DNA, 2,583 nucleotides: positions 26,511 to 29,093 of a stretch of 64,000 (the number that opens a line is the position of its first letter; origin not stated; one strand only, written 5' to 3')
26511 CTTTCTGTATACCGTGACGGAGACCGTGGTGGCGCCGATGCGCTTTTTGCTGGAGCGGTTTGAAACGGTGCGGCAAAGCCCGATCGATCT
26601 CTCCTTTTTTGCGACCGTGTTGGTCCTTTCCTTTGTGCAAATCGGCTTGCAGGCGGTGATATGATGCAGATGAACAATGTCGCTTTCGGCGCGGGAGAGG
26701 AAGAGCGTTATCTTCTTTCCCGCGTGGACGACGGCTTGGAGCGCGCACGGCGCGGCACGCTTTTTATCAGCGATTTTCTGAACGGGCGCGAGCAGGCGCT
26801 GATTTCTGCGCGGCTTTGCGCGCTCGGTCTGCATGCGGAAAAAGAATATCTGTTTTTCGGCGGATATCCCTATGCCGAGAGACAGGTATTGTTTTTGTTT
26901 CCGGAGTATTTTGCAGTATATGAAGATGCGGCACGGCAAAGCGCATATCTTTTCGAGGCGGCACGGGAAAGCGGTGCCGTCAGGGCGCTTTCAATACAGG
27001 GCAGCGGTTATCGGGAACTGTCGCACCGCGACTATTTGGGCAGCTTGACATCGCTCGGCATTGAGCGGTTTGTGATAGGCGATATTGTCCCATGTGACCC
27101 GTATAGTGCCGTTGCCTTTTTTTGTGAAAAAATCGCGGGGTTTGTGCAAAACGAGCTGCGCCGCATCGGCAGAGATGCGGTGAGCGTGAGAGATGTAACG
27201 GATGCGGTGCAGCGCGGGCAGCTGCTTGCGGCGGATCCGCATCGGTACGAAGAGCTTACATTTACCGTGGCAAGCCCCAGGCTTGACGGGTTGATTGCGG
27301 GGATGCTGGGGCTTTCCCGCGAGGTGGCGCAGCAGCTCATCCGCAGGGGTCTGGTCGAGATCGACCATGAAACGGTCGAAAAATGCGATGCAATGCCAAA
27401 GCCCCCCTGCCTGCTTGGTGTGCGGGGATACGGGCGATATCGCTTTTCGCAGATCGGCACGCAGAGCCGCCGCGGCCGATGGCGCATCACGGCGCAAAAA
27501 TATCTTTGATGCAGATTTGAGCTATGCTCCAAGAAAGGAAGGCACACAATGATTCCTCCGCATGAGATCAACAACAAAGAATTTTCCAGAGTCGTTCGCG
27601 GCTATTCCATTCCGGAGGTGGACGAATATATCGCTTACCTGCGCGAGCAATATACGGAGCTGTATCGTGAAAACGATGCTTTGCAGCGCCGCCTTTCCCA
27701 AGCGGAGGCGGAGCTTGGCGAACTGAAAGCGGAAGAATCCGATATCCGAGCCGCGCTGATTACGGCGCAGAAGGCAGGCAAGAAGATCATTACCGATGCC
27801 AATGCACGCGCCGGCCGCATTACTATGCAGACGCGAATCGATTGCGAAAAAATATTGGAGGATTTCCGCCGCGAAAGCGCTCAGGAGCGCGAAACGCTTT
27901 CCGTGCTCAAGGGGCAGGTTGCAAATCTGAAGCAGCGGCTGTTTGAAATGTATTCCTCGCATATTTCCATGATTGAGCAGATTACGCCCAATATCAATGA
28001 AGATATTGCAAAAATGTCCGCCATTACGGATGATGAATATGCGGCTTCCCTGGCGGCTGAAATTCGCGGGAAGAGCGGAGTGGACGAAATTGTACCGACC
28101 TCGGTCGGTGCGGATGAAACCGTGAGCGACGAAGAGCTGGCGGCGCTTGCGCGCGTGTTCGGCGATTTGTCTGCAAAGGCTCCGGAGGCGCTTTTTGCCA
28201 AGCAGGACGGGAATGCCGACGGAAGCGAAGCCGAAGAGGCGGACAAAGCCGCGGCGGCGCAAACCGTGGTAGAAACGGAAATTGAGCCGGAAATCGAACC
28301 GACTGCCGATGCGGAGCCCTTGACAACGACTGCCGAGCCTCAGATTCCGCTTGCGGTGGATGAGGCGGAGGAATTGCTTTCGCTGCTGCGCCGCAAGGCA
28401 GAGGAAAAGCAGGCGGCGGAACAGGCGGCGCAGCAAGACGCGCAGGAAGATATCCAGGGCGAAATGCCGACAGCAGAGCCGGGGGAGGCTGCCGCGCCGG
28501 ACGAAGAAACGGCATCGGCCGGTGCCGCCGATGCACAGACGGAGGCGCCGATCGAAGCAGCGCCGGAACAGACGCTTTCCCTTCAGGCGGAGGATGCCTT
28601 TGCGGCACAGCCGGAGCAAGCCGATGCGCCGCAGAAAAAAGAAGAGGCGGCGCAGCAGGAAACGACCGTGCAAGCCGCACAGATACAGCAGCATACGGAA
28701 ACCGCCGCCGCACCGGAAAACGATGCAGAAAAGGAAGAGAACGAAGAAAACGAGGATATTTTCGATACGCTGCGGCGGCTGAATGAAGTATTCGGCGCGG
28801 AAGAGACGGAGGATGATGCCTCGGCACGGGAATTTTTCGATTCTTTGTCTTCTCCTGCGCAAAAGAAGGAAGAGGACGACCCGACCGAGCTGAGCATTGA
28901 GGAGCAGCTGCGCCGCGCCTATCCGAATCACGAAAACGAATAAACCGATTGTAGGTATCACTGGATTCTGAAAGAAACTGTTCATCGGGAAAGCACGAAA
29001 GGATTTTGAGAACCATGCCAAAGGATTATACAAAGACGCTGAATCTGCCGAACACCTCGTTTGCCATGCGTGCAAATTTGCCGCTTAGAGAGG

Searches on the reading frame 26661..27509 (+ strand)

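Call 32: search_protein_families(library=pfam, proteins=[window:26661-27509:+], max_evalue=0.0001)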
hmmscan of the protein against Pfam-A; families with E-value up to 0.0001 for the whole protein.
window:26661-27509:+ (282 aa): 1 family
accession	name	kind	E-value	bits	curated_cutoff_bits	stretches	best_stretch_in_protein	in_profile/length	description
PF17774.7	YlmH_RBD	-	2.3e-10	41.1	23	1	117-179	19-80/84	Putative RNA-binding domain in YlmH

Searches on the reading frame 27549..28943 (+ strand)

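Call 32: search_protein_families(library=pfam, proteins=[window:27549-28943:+], max_evalue=0.0001)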
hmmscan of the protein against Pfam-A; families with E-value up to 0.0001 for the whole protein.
window:27549-28943:+ (464 aa): 1 family
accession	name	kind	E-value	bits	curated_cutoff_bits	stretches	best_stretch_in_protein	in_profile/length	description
PF05103.18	DivIVA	-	1.2e-24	87.2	28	1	4-131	3-130/131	DivIVA protein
